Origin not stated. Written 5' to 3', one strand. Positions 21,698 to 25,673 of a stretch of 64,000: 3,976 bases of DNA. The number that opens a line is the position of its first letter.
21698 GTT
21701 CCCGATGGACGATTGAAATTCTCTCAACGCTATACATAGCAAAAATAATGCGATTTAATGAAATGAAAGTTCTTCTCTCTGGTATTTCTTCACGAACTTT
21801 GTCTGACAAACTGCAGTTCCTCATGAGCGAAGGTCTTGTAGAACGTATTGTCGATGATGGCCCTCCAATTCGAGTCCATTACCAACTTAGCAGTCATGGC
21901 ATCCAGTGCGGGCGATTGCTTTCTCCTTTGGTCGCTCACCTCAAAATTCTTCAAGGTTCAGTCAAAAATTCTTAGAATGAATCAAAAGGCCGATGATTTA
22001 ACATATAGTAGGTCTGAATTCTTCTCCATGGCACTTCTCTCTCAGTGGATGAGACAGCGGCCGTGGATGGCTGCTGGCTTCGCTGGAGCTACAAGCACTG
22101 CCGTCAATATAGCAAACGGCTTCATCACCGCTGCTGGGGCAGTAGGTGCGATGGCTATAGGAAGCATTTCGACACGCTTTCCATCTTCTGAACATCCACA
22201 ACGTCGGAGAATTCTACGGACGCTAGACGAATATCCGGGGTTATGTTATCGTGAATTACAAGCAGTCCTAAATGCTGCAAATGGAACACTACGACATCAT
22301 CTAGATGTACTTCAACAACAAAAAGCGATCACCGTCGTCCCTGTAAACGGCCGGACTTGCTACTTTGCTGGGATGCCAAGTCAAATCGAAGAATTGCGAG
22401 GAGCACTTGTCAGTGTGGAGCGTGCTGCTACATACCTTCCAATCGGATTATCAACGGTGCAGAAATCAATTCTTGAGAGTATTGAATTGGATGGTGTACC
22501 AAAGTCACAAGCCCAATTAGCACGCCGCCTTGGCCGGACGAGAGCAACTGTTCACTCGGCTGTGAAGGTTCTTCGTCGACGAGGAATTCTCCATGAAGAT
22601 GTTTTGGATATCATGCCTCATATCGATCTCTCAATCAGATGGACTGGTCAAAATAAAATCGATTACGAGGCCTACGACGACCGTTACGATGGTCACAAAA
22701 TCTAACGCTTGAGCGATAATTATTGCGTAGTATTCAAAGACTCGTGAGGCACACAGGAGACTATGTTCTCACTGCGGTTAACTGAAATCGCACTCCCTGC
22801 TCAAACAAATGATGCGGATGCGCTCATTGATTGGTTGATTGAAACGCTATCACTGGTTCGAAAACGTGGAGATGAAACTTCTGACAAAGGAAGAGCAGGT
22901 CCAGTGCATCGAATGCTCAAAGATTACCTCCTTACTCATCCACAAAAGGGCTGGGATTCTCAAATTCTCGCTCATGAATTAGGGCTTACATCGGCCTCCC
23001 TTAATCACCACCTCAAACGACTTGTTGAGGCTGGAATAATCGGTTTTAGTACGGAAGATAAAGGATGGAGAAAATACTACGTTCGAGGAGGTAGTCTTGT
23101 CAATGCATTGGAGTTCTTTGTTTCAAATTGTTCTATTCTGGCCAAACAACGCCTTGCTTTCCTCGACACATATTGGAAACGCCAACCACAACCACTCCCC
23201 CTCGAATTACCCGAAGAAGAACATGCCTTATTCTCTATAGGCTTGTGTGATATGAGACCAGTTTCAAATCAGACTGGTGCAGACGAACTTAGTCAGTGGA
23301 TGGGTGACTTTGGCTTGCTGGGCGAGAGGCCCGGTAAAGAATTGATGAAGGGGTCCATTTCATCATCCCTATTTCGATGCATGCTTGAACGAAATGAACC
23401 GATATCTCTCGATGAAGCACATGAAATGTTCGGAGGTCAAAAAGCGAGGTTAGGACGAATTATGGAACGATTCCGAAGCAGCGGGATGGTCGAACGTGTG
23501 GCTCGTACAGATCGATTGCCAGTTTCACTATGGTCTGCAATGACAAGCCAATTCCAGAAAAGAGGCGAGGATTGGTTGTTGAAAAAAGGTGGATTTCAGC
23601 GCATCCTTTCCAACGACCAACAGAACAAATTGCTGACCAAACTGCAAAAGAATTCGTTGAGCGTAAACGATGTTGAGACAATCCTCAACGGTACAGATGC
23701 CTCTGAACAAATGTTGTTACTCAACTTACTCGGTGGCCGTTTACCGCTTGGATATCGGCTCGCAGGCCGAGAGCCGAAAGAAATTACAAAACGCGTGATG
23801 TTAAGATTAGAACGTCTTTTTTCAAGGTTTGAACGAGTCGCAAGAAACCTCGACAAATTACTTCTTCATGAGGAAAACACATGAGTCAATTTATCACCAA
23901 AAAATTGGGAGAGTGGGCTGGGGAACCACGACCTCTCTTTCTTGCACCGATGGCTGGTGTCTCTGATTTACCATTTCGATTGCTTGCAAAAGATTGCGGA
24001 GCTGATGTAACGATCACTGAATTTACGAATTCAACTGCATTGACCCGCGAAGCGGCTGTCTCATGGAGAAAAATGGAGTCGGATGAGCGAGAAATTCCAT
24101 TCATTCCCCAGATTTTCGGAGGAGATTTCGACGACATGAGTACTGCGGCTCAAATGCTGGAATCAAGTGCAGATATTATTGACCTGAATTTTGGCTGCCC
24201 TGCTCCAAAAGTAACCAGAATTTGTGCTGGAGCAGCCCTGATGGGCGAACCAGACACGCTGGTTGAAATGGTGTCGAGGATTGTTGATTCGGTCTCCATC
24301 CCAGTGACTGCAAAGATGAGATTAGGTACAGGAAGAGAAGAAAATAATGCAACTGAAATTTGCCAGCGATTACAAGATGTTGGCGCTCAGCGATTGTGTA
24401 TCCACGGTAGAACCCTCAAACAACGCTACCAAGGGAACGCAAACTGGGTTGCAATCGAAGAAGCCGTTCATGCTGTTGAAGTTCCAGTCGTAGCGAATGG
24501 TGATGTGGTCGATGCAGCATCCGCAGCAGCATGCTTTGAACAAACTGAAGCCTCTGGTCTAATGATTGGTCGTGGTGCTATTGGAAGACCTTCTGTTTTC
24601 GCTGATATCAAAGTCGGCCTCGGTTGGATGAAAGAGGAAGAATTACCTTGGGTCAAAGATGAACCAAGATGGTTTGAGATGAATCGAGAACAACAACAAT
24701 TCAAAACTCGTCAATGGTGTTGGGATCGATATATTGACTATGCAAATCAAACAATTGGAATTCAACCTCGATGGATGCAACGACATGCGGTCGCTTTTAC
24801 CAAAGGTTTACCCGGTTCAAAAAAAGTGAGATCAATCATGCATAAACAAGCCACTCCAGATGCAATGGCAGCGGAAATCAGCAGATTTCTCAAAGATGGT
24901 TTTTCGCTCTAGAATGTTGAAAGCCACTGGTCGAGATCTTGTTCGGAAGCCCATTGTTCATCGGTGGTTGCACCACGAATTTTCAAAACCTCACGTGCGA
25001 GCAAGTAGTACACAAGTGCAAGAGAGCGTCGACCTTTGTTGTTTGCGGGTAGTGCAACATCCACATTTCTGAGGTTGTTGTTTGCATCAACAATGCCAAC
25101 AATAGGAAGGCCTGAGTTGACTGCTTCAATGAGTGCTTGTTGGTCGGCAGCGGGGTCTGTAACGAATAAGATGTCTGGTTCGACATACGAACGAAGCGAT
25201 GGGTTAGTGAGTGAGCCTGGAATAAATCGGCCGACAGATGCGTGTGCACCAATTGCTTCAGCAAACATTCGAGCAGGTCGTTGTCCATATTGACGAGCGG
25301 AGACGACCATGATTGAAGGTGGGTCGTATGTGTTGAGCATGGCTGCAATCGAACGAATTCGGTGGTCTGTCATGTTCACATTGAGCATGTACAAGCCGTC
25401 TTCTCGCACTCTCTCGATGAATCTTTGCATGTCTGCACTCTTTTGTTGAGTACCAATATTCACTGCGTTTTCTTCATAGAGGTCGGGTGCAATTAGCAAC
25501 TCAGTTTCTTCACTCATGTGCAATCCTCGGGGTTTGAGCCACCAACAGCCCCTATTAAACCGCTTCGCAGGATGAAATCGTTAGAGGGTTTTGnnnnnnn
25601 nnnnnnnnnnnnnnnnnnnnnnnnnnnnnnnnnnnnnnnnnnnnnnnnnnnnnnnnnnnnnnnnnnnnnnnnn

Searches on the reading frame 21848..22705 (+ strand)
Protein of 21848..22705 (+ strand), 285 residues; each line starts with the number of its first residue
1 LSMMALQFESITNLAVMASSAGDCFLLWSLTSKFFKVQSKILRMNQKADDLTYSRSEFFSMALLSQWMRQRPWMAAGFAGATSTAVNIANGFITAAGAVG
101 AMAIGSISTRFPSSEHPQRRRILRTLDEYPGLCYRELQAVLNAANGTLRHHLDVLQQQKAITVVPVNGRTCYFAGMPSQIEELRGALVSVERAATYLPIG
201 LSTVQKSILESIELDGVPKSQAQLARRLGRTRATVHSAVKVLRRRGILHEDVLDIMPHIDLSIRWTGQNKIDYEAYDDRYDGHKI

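Call 71: search_protein_families(library=padloc, proteins=[window:21848-22705:+], max_evalue=0.001)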
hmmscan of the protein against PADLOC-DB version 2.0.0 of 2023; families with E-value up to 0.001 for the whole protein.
window:21848-22705:+ (285 aa): 5 families
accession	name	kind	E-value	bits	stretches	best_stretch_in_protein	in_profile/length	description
PDLC01438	Csa3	-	1.2e-08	33.4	1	104-182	135-208/305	"CAS-I,CAS-II,CAS-III,CAS-IV,CAS-V,CAS-VI; associated_signaling"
PDLC01720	Csa3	-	1.6e-05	23.5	1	111-170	19-83/118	Csa3_1_CAS-I-II-III-IV-V-VI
PDLC01853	CARF3--CARF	-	4.9e-05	21.1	0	200-249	135-185/209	-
PDLC01434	CasR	-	0.00029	18.7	0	195-250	124-173/191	"CAS-I,CAS-II,CAS-III,CAS-IV,CAS-V,CAS-VI; associated_signaling"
PDLC01849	CARF3--CARF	-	0.0004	18.1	1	197-255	132-188/197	-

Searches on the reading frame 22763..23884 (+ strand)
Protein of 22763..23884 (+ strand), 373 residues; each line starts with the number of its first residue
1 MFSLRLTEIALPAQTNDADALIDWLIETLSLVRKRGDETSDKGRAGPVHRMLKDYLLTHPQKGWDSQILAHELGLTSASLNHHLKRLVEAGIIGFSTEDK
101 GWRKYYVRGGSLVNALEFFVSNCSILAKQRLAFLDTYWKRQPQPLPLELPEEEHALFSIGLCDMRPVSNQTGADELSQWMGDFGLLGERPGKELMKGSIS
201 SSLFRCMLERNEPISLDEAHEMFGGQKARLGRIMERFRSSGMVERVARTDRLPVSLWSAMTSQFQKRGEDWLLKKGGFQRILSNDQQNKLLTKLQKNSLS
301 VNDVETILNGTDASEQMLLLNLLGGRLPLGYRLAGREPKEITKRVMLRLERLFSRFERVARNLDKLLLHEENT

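Call 3: search_protein_families(library=pfam, proteins=[window:22763-23884:+], max_evalue=0.1)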
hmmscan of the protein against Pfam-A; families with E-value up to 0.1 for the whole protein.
window:22763-23884:+ (373 aa): 10 families
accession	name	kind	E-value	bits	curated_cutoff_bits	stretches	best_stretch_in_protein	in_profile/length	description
PF13412.12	HTH_24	-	5.5e-05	23.1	21.9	1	69-93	23-47/48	Winged helix-turn-helix DNA-binding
PF01022.26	HTH_5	-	0.00047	20.4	22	1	69-93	21-45/47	Bacterial regulatory protein, arsR family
PF12840.13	HTH_20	-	0.001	19.4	27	1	69-93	24-48/51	Helix-turn-helix domain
PF13545.12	HTH_Crp_2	-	0.0012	19.2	27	0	69-94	28-53/70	Crp-like helix-turn-helix domain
PF12802.13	MarR_2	-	0.002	18.7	27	0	69-99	26-58/61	MarR family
PF19187.6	HTH_PafC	-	0.013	15.8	32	0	55-98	12-53/115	PafC helix-turn-helix domain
PF09339.16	HTH_IclR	-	0.019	15.2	22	0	67-93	22-48/52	IclR helix-turn-helix domain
PF03428.19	RP-C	-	0.021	15.1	24.4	1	67-99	75-107/175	Replication protein C N-terminal domain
PF01047.28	MarR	-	0.023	15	24.6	0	69-94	23-48/59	MarR family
PF14394.12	DUF4423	-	0.037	14.2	30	1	49-102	23-74/165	Domain of unknown function (DUF4423)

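Call 71: search_protein_families(library=padloc, proteins=[window:22763-23884:+], max_evalue=0.001)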
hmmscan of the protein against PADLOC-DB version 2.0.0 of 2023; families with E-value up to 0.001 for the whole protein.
window:22763-23884:+ (373 aa): 2 families
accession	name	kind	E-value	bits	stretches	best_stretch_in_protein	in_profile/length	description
PDLC01438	Csa3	-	9.3e-07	27.2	1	64-111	162-205/305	"CAS-I,CAS-II,CAS-III,CAS-IV,CAS-V,CAS-VI; associated_signaling"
PDLC01853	CARF3--CARF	-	9.5e-06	23.4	1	54-109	145-200/209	-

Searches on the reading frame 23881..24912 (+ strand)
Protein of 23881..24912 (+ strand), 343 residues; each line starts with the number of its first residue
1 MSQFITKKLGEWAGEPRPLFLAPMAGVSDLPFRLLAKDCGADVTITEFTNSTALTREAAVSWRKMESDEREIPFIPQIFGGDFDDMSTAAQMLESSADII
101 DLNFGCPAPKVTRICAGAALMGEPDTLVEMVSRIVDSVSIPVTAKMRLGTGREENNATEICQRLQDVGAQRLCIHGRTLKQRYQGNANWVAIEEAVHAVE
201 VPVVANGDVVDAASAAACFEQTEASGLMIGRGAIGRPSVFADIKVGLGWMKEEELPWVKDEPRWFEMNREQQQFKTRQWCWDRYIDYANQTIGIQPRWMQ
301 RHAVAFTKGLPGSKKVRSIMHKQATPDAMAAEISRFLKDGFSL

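Call 3: search_protein_families(library=pfam, proteins=[window:23881-24912:+], max_evalue=0.1)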
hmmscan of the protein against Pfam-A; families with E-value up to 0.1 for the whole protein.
window:23881-24912:+ (343 aa): 6 families
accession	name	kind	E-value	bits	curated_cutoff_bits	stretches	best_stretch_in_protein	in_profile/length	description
PF01207.24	Dus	-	3.1e-71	240.5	20.4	1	21-324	2-293/311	Dihydrouridine synthase (Dus)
PF13714.12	PEP_mutase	-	0.0013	18.8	31.5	1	124-200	54-126/240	Phosphoenolpyruvate phosphomutase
PF01680.23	SOR_SNZ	-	0.0065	16.7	27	1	128-153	59-84/207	SOR/SNZ family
PF22276.1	SlmA-like_C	-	0.054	14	27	0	102-139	15-52/117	Tetracyclin repressor-like, C-terminal domain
PF01180.27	DHO_dh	-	0.061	12.9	27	1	66-146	89-164/291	Dihydroorotate dehydrogenase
PF03060.21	NMO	-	0.083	12.7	28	0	191-230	184-222/331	Nitronate monooxygenase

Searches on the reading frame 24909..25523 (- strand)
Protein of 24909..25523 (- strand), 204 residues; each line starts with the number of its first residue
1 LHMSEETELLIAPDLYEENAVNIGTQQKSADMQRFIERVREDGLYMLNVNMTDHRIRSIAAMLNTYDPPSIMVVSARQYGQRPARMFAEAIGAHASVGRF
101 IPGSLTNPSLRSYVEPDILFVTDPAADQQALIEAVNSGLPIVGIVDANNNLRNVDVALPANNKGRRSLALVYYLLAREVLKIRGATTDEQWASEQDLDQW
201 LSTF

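Call 3: search_protein_families(library=pfam, proteins=[window:24909-25523:-], max_evalue=0.1)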
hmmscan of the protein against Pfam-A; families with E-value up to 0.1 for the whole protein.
window:24909-25523:- (204 aa): 1 family
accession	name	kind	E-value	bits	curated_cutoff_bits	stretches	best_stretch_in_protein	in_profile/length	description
PF00318.25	Ribosomal_S2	-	2.2e-18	66.7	26.1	2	115-179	149-213/216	Ribosomal protein S2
